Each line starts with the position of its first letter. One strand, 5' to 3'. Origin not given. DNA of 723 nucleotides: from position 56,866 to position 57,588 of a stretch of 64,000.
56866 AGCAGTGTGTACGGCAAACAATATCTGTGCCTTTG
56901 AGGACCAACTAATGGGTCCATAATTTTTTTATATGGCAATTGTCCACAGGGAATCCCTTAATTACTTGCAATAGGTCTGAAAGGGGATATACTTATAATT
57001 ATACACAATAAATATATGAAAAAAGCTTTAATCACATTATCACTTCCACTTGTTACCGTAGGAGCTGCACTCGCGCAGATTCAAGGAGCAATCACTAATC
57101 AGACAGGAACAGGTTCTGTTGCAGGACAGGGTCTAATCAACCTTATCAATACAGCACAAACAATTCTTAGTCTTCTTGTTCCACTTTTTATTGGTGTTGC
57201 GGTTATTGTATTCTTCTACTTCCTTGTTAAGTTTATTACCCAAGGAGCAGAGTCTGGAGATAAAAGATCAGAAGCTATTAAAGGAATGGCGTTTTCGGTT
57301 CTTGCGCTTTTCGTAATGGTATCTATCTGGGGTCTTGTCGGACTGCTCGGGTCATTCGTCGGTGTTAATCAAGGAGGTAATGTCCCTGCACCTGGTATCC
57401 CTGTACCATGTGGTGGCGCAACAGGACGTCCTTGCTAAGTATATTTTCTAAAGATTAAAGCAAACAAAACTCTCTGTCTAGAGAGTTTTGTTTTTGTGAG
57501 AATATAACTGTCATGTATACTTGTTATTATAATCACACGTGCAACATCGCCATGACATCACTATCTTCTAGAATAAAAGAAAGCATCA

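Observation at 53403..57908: Cluster of four adjacent genes encoding five paralogous signal-peptide / two-TM 'pilin-like' modules with Cys-containing extracellular segments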

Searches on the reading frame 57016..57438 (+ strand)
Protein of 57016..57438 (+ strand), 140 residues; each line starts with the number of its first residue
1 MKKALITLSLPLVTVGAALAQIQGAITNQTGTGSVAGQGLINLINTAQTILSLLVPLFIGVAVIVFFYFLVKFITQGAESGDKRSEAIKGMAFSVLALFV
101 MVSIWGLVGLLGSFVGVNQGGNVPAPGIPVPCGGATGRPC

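Call 3: search_protein_families(library=pfam, proteins=[window:57016-57438:+], max_evalue=1)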
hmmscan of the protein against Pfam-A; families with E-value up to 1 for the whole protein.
window:57016-57438:+ (140 aa): 4 families
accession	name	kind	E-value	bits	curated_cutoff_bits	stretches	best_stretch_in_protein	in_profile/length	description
PF18895.5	T4SS_pilin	-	5.9e-06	26.7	26.6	1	45-111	7-71/71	Type IV secretion system pilin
PF06570.16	DUF1129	-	0.1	12.6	29.1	1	39-114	98-174/207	Protein of unknown function (DUF1129)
PF20403.5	DUF6693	-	0.17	12.5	31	1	53-105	20-74/104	Family of unknown function (DUF6693)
PF03408.20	Foamy_virus_ENV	-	0.28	9.3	27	1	16-75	914-974/982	Foamy virus envelope protein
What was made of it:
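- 57016..57438 (+): 140-aa pilin. Features in order: leader 57016-57075 (ALA|Q); hairpin 57133-57366; C-terminal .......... 57406-57435. PF18895 at 26.7 bits (call 3).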

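Call 4: search_protein_families(library=ncbifam, proteins=[window:57016-57438:+], max_evalue=1)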
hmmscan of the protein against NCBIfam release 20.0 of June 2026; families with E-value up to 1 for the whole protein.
window:57016-57438:+ (140 aa): 5 families
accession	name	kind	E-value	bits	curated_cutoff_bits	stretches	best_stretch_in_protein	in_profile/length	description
NF045849.1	ICE_MMCAP2_0565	equivalog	0.00019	21.1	40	1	46-111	5-76/80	Mbov_0395 family pilin-like conjugal transfer protein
TIGR04010.1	WcaD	equivalog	0.015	14.5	589.65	1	11-105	285-383/404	colanic acid polymerase WcaD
NF041554.1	SA1362_fam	subfamily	0.037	14.2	42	1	49-81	23-55/70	SA1362 family protein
NF001300.0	PRK00247.1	equivalog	0.091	11.9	375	1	38-112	171-245/429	membrane protein insertase YidC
NF052431.1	MusI_fam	subfamily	0.13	12.1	160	1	5-105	24-122/194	MusI family membrane protein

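Call 12: find_homologous_proteins(query=window:57016-57438:+, max_evalue=0.001)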
Query window:57016-57438:+ (140 aa): 151 proteins with E <= 0.001 among 500 candidates; the best 120 are listed.
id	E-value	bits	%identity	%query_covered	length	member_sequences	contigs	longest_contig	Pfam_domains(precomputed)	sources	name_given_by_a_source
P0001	2.1e-80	285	100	100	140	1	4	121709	PF18895.6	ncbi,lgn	-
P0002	8.9e-39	151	57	94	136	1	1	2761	-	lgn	-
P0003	2.3e-37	146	55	94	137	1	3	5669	-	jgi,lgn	jgi:hypothetical protein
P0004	5.9e-37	145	60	94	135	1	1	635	PF18895.6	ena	-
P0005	1.8e-35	140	59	94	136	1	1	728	-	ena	-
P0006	1.8e-35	140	58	94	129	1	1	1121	-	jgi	jgi:hypothetical protein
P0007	4.0e-35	139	56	95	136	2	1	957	-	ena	-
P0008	5.9e-35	138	56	89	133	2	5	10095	-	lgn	-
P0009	7.8e-35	138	56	94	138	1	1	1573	PF18895.6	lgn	-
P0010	1.5e-34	137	54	94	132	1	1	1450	-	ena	-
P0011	1.5e-34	137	54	94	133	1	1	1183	PF18895.6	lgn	-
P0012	1.9e-34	137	56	94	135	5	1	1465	-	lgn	-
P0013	2.5e-34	136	56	94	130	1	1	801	-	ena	-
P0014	5.2e-34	135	55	94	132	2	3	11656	-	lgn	-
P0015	6.0e-34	135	51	94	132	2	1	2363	-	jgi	jgi:hypothetical protein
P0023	3.0e-33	133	53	94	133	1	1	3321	PF18895.6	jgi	jgi:hypothetical protein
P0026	5.0e-33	132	53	94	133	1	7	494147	-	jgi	jgi:hypothetical protein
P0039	3.1e-32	129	52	94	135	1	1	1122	PF18895.6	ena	-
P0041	3.5e-32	129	52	94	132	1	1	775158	-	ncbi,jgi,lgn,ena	ncbi:MAG: hypothetical protein WC444_01940 [Candidatus Paceibacterota bacterium]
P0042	3.7e-32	129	56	94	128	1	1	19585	PF18895.6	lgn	-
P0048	9.0e-32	128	53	94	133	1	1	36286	PF18895.6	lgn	-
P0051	2.0e-31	127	51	94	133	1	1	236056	-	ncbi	-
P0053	2.3e-31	127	53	92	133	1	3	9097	PF18895.6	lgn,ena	-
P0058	3.8e-31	126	52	91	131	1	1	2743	PF18895.6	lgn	-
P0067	1.4e-30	124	50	97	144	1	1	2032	PF18895.6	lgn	-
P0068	1.5e-30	124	54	94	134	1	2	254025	-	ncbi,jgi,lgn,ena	ncbi:MAG: hypothetical protein WCT07_02445 [Candidatus Paceibacterota bacterium]|jgi:hypothetical pr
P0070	1.8e-30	124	53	94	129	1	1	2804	PF18895.6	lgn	-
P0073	3.2e-30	123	54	92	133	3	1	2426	PF18895.6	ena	-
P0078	5.9e-30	122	47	94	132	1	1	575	PF18895.6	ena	-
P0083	1.4e-29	121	53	94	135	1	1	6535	PF18895.6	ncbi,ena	-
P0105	3.3e-28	116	53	94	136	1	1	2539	PF18895.6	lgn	-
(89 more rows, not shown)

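Call 14: find_encoding_contigs(protein=P0041, flank=10000, max_places=2)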
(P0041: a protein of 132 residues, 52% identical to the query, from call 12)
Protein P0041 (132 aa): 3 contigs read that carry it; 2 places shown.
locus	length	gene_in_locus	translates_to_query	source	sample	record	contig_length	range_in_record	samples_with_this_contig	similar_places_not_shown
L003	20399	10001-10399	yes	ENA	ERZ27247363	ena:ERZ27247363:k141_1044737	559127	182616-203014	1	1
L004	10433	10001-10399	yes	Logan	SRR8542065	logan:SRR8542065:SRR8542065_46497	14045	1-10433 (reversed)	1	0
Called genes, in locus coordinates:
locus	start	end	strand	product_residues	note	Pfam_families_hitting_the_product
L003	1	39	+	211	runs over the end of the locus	PF13483:Lactamase_B_3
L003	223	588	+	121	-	PF05635:23S_rRNA_IVP, PF22296:bAvd (weak)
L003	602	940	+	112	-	-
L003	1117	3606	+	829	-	PF00521:DNA_topoisoIV, PF03989:DNA_gyraseA_C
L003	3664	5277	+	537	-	PF10592:AIPR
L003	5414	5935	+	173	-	PF01135:PCMT, PF01209:Ubie_methyltran, PF05175:MTS, PF13489:Methyltransf_23, PF13847:Methyltransf_31, PF08241:Methyltransf_11, PF08242:Methyltransf_12, PF13649:Methyltransf_25, +6 more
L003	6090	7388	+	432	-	PF01547:SBP_bac_1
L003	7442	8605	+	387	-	-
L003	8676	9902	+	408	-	-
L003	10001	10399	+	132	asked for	-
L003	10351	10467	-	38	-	-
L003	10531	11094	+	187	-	-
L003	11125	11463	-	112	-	-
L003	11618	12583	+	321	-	PF00135:COesterase, PF20434:BD-FAE, PF07859:Abhydrolase_3, PF12697:Abhydrolase_6 (weak), PF00326:Peptidase_S9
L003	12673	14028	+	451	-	PF00587:tRNA-synt_2b, PF03129:HGTP_anticodon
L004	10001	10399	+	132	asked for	-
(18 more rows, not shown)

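Call 23: find_encoding_contigs(protein=P0026, flank=10000, max_places=1)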
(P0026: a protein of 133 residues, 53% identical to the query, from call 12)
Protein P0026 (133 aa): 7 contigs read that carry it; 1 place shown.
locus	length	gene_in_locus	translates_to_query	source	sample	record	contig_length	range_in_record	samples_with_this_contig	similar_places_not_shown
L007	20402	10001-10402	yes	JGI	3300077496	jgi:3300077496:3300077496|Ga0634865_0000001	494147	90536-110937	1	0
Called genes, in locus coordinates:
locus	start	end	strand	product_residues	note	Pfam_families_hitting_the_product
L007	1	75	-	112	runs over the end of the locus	-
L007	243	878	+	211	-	PF13483:Lactamase_B_3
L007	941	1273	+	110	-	-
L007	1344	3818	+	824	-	PF00521:DNA_topoisoIV, PF03989:DNA_gyraseA_C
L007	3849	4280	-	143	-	-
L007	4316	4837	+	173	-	PF01135:PCMT (weak), PF01209:Ubie_methyltran, PF05175:MTS, PF13489:Methyltransf_23, PF13847:Methyltransf_31, PF08241:Methyltransf_11, PF08242:Methyltransf_12, PF13649:Methyltransf_25, +3 more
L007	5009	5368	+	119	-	PF18895:T4SS_pilin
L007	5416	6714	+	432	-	-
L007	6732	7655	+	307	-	PF18895:T4SS_pilin (faint)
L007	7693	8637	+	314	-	-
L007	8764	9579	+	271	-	-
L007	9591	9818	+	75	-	-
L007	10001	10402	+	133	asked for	-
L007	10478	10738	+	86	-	PF18895:T4SS_pilin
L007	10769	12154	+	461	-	PF00587:tRNA-synt_2b, PF03129:HGTP_anticodon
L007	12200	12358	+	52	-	PF00471:Ribosomal_L33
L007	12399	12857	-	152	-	-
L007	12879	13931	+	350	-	PF00044:Gp_dh_N, PF02800:Gp_dh_C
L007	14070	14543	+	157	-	PF02502:LacAB_rpiB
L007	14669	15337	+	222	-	PF00834:Ribul_P_3_epim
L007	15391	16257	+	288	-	PF13292:DXP_synthase_N (weak), PF00456:Transketolase_N, PF09364:XFP_N (weak)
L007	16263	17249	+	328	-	PF02779:Transket_pyr, PF22613:Transketolase_C_1, PF02780:Transketolase_C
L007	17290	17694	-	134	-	-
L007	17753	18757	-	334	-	PF00294:PfkB, PF08543:Phos_pyr_kin (weak)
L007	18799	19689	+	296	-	PF01116:F_bP_aldolase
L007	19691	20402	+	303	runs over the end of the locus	-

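Call 24: find_encoding_contigs(protein=P0068, flank=10000, max_places=1)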
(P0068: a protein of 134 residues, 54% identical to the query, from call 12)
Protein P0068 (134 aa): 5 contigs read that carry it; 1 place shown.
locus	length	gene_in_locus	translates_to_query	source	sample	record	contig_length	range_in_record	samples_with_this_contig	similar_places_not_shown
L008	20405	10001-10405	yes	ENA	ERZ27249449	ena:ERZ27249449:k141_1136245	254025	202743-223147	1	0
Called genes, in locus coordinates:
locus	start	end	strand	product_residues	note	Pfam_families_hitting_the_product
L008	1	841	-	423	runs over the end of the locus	PF00575:S1 (weak), PF23459:S1_RRP5 (faint), PF21543:CvfB_2nd (faint), PF00575:S1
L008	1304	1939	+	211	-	PF13483:Lactamase_B_3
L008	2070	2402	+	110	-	-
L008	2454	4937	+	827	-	PF00521:DNA_topoisoIV, PF03989:DNA_gyraseA_C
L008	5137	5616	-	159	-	-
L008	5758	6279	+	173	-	PF01135:PCMT, PF01209:Ubie_methyltran, PF05175:MTS, PF13489:Methyltransf_23, PF13847:Methyltransf_31, PF08241:Methyltransf_11, PF08242:Methyltransf_12, PF13649:Methyltransf_25, +3 more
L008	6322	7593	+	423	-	PF01547:SBP_bac_1, PF13416:SBP_bac_8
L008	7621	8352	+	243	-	PF18895:T4SS_pilin (weak)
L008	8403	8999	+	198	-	PF18895:T4SS_pilin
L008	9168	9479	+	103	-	-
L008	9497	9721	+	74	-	-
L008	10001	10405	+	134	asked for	-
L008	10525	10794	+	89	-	PF18895:T4SS_pilin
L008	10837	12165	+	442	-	PF00587:tRNA-synt_2b, PF03129:HGTP_anticodon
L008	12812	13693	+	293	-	PF18915:DUF5667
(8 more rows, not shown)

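Call 25: find_encoding_contigs(protein=P0051, flank=10000, max_places=1)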
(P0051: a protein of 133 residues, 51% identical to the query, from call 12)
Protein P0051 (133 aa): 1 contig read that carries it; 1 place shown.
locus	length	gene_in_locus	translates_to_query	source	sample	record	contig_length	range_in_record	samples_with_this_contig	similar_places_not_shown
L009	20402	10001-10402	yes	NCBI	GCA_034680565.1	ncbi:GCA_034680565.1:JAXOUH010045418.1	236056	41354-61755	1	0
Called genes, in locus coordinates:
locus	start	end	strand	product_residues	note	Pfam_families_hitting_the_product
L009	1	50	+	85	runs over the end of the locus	-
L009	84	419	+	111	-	-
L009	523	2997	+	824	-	PF00521:DNA_topoisoIV, PF03989:DNA_gyraseA_C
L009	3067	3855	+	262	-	PF06800:Sugar_transport (weak), PF00892:EamA (weak)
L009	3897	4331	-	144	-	-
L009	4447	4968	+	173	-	PF01135:PCMT (weak), PF01209:Ubie_methyltran, PF01728:FtsJ (weak), PF05175:MTS, PF13847:Methyltransf_31, PF08241:Methyltransf_11, PF08242:Methyltransf_12, PF13649:Methyltransf_25, +3 more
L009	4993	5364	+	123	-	PF18895:T4SS_pilin (weak)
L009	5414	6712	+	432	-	PF01547:SBP_bac_1, PF13416:SBP_bac_8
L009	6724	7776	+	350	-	PF18895:T4SS_pilin (faint)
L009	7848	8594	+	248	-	-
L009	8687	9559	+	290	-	-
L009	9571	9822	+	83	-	-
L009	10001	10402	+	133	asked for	-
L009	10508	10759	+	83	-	PF18895:T4SS_pilin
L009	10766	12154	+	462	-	PF00587:tRNA-synt_2b, PF03129:HGTP_anticodon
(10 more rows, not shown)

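Call 47: predict_structure(alignment_id=A2)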
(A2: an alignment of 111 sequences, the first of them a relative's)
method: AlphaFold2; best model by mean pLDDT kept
length: 140 residues; sequences in the alignment: 111
mean_pLDDT: 72.4   pTM: 0.47
mean pLDDT of the five models: 72.4, 70.8, 69.8, 67.3, 66.9
residues with pLDDT >= 90: 38; 70-90: 41; 50-70: 34; < 50: 27
segments of 3 or more residues with pLDDT < 50: 3-5, 10-12, 16-33
pLDDT, mean of each block of 10 residues (from residue 1): 50 47 43 60 86 90 95 85 88 95 89 71 57 56
secondary structure, 60 per line:
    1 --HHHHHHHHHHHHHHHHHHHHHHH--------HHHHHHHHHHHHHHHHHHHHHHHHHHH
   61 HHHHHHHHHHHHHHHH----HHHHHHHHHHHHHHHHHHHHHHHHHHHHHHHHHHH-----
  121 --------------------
elements in order: H3-25 H34-76 H81-115
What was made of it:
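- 57016..57438 (+): The AF2 model shows hairpin H34-76/H81-115 with a core pLDDT of 85-95 (call 47).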

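Call 50: search_solved_structures(query=A2, max_evalue=10, show_alignments=2)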
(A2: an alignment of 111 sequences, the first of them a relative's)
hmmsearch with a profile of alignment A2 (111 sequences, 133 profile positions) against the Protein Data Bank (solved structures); distinct sequences matched with E-value up to 10: 9.
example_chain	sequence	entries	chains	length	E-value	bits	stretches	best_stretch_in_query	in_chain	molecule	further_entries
9opy_B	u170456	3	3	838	0.044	16.9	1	54-101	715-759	Taste receptor type 1 member 3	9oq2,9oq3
1x1e_A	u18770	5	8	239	0.38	13.9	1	105-129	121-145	2-deoxy-D-gluconate 3-dehydrogenase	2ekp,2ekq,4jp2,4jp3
9opx_B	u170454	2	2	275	0.58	13.3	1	54-103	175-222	Taste receptor type 1 member 3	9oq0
8jlj_R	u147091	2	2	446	1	12.5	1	50-88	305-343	Soluble cytochrome b562,Trace amine-associated receptor 1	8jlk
8y6y_A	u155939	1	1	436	2.8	11.1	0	35-74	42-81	Free fatty acid receptor 2,Soluble cytochrome b562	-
9w7x_B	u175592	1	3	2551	5.3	10.2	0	47-80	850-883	Piezo-type mechanosensitive ion channel component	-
6ibb_A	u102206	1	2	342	5.5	10.1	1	49-100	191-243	Succinate receptor 1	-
6rnk_A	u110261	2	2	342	5.8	10.1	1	49-100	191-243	Succinate receptor 1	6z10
8yq5_E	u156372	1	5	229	7.5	9.7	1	40-111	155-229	de novo designed ion channel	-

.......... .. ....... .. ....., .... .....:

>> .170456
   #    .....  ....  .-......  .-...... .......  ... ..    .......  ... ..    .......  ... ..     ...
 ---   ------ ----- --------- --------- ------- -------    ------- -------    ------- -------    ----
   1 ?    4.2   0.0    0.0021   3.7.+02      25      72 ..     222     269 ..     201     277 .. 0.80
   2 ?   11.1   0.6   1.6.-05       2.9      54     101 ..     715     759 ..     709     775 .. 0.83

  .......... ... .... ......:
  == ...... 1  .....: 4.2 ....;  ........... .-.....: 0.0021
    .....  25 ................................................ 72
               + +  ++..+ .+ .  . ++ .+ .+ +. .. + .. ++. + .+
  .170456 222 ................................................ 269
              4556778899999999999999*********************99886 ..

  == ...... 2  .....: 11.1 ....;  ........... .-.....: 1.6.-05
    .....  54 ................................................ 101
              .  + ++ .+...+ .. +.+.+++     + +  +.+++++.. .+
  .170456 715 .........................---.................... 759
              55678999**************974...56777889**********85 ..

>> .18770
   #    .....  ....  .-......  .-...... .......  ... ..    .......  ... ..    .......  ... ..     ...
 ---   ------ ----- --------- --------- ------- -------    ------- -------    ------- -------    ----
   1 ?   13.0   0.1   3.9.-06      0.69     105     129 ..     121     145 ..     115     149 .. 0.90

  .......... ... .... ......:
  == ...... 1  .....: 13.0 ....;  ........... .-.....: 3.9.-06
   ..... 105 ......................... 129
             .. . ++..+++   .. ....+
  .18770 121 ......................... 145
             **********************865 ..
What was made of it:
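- Tried and rejected: A profile search of 111 orthologs against PDB sequences gave only chance TM matches (call 50).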

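Call 51: fold_search(model_id=the predicted structure, library=pdb)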
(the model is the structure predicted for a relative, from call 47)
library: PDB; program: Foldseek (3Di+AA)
matches with E <= 10: 148; with E <= 0.001: 0
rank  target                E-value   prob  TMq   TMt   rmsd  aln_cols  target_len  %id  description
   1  6s1k_E                6.3e-01  0.35  0.27  0.35   6.5        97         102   13  E. coli Core Signaling Unit, carrying QQQQ receptor mutation (released 2020-01-22)
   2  4jav_A                8.3e-01  0.77  0.40  0.24   4.8        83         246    7  Structural basis of a rationally rewired protein-protein interface (HK853wt and RR468mutant V13P, L14I, I17M and N21V) (released 2013-09-04)
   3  7w7z                  8.3e-01  0.44  0.35  0.34  23.0       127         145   15  Crystal Structure of human Focal Adhesion Targeting (FAT) domain of the Focal Adhesion Kinase (released 2022-12-21)
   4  6rgz_A                1.3e+00  0.87  0.46  0.28   2.1        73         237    8  Revisiting pH-gated conformational switch. Complex HK853-RR468 pH 6.5 (released 2020-02-19)
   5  9vub_A                1.4e+00  0.28  0.36  0.15   9.2       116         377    8  channel C complex with 3 (released 2026-03-11)
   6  23as_0                1.5e+00  0.35  0.39  0.16  11.8       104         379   12  Structure of Arabidopsis SNX1 (Class l, 7-fold) (released 2026-03-18)
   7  4jau                  1.6e+00  0.60  0.41  0.26   3.8        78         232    9  Structural basis of a rationally rewired protein-protein interface (HK853mutant A268V, A271G, T275M, V294T and D297E) (released 2013-09-04)
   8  6ssw_A                1.7e+00  0.23  0.34  0.35  20.7       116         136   17  Crystal structure of Human Microsomal Glutathione S-Transferase 2 in complex with an Inhibitor Glutathione sulfonic ac (released 2021-02-03)
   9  9g1t                  2.0e+00  0.72  0.37  0.36   3.3        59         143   14  Human LTC4 synthase in complex with compound 5 (released 2025-02-26)
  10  6zsh_C                2.0e+00  0.21  0.30  0.45   6.8        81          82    7  The mechanism of activation of the actin binding protein EHBP1 by Rab8 family members (released 2020-09-02)
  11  6paj_A                2.1e+00  0.72  0.43  0.31   2.3        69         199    9  Structure of the SrrAB Histidine Kinase DHp-CA domain (released 2020-04-22)
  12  3hkk                  2.1e+00  0.60  0.36  0.35   6.2        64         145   14  Structure of human Leukotriene C4 synthase in complex with glutathione sulfonate (released 2010-05-26)
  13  6ssw_B                2.3e+00  0.18  0.35  0.35  22.8       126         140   17  Crystal structure of Human Microsomal Glutathione S-Transferase 2 in complex with an Inhibitor Glutathione sulfonic ac (released 2021-02-03)
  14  1yg2                  2.3e+00  0.18  0.34  0.29  20.3       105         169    7  Structure of the Vibrio cholerae virulence activator AphA (released 2005-01-11)
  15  3pcv                  2.4e+00  0.23  0.38  0.36  20.9       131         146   14  Crystal structure analysis of human leukotriene C4 synthase at 1.9 angstrom resolution (released 2011-03-16)
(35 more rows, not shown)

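Call 63: predict_structure(alignment_id=A3)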
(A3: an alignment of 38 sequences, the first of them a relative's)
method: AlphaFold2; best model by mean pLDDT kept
length: 287 residues; sequences in the alignment: 38
mean_pLDDT: 69.6   pTM: 0.46
mean pLDDT of the five models: 69.6, 68.7, 66.7, 64.5, 63.2
residues with pLDDT >= 90: 40; 70-90: 112; 50-70: 80; < 50: 55
segments of 3 or more residues with pLDDT < 50: 20-34, 153-155, 157-167, 173-175, 266-276, 285-287
pLDDT, mean of each block of 10 residues (from residue 1): 64 59 38 50 69 76 81 84 85 86 87 85 71 53 52 47 47 52 62 79 88 93 93 92 89 77 54 50 47
secondary structure, 60 per line:
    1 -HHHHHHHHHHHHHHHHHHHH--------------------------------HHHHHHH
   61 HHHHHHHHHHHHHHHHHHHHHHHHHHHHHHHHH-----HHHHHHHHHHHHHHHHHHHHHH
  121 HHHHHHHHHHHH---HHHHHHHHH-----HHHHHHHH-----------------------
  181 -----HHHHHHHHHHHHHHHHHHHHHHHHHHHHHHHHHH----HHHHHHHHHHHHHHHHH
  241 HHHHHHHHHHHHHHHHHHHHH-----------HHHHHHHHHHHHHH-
elements in order: H2-21 H54-93 H99-132 H136-144 H150-157 H186-219 H224-261 H273-286
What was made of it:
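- On Pfam PF18895 T4SS_pilin: AF2 hairpins with core pLDDT of 85-95 (calls 47, 63).
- Helical-hairpin AF2 models (calls 47, 63).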

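Call 70: find_encoding_contigs(protein=P0001, flank=10000, max_places=6)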
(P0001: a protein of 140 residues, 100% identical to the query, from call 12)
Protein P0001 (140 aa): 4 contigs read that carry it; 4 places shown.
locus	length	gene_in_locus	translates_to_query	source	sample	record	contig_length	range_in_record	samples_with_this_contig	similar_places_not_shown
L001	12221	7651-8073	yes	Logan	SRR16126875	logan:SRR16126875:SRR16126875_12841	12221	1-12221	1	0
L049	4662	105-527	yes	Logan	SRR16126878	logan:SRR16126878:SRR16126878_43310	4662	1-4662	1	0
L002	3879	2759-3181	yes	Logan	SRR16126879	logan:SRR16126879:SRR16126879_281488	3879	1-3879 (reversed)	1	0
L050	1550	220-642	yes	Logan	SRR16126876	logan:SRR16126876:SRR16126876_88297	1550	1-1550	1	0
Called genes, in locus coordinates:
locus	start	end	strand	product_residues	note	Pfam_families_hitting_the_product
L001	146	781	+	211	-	PF13483:Lactamase_B_3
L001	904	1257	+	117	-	-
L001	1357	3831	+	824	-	PF00521:DNA_topoisoIV, PF03989:DNA_gyraseA_C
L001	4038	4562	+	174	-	PF01209:Ubie_methyltran, PF05175:MTS, PF13489:Methyltransf_23, PF06325:PrmA, PF13847:Methyltransf_31, PF08241:Methyltransf_11, PF08242:Methyltransf_12, PF13649:Methyltransf_25, +3 more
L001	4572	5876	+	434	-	-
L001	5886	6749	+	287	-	PF18895:T4SS_pilin (faint)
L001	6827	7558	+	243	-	-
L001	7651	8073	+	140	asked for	PF18895:T4SS_pilin (faint)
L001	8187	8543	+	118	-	PF18895:T4SS_pilin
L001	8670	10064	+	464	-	PF00587:tRNA-synt_2b, PF03129:HGTP_anticodon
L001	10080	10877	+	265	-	-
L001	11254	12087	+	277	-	-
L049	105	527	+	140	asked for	PF18895:T4SS_pilin (faint)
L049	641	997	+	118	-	PF18895:T4SS_pilin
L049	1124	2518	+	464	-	PF00587:tRNA-synt_2b, PF03129:HGTP_anticodon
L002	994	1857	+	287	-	PF18895:T4SS_pilin (faint)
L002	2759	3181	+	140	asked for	PF18895:T4SS_pilin (faint)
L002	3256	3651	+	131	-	PF18895:T4SS_pilin (weak)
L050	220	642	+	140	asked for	PF18895:T4SS_pilin (faint)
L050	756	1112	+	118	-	PF18895:T4SS_pilin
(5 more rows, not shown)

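Call 80: search_protein_families(library=phrogs, proteins=[window:57016-57438:+], max_evalue=0.01)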
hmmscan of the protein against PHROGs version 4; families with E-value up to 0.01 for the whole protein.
window:57016-57438:+ (140 aa): 0 families

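Call 81: search_protein_representatives(alignment_id=A2)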
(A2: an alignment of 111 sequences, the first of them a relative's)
Query: 111 sequences, 133 profile positions. Proteins with E-value up to 0.001 (for the whole library): 6321; up to 1e-10: 1407; up to 1e-30: 40. The best 150 are listed.
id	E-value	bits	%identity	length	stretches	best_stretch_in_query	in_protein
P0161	1.5e-53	196.5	-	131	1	1-129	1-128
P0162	2.5e-52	192.5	-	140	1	1-130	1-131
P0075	3.4e-52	192.1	-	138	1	1-132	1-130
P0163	1.8e-47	176.8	-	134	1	1-130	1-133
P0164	8.1e-44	165.0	-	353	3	36-130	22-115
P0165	2.2e-42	160.3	-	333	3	39-130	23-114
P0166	1.4e-41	157.7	-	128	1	1-129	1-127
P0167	5.7e-41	155.8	-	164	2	20-130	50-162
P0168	1.0e-40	155.0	-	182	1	1-131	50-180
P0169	3.1e-40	153.4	-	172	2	26-129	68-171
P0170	3.4e-40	153.3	-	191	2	37-130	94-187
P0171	5.2e-38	146.2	-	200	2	30-129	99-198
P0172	9.8e-38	145.3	-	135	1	1-130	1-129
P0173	1.5e-37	144.7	-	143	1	1-124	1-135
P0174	4.3e-37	143.2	-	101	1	33-130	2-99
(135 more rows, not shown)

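Call 86: search_protein_families(library=pfam, proteins=[L007:8764-9579:+], max_evalue=0.001)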
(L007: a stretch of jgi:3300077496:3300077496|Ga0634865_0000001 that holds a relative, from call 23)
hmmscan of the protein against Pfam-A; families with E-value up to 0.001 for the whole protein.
L007:8764-9579:+ (271 aa): 0 families
